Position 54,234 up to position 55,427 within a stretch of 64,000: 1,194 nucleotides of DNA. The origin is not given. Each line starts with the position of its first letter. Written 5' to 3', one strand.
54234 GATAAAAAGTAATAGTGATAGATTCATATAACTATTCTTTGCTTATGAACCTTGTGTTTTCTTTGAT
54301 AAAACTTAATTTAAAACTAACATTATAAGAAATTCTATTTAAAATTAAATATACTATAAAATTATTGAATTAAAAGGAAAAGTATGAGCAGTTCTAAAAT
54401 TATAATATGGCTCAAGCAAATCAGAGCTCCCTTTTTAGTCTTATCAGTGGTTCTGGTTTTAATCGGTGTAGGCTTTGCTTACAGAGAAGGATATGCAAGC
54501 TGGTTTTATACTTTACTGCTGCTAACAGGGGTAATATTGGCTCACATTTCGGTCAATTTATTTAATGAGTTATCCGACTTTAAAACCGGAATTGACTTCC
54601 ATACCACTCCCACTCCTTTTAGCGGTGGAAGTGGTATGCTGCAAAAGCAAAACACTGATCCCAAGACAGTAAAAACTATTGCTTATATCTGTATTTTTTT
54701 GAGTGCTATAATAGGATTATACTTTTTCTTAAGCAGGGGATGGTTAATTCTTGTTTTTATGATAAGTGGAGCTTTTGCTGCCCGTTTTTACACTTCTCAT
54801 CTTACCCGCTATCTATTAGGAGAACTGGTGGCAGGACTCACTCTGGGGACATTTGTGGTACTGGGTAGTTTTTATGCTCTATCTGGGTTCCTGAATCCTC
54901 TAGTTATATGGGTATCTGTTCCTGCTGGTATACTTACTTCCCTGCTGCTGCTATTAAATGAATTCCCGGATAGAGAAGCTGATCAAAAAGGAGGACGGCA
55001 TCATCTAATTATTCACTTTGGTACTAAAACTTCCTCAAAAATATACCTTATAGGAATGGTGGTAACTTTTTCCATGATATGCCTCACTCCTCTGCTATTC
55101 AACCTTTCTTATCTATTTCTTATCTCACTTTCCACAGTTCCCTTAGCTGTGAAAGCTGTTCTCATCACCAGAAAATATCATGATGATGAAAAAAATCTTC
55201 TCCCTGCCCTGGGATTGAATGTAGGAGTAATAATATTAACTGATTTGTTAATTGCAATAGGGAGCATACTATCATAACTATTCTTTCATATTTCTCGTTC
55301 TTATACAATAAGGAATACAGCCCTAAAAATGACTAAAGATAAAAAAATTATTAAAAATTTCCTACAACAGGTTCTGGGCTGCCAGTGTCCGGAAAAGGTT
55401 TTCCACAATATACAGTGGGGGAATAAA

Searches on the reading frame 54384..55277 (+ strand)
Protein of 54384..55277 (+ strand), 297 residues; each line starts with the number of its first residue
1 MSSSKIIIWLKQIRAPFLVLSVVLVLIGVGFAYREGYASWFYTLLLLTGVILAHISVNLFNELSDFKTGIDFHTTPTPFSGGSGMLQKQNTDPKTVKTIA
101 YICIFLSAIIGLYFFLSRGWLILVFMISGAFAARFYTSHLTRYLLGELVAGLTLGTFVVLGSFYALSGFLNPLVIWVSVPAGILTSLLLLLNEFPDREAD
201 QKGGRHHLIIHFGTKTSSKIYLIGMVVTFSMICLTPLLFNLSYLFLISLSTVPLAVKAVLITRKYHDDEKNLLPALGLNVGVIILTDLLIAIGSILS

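Call 38: search_protein_families(library=pfam, proteins=[window:54384-55277:+], max_evalue=0.00001)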
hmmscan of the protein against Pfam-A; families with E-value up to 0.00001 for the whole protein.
window:54384-55277:+ (297 aa): 1 family
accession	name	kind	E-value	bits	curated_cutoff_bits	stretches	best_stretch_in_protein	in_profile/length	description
PF01040.23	UbiA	-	2.8e-27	96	34.2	1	24-269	4-240/250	UbiA prenyltransferase family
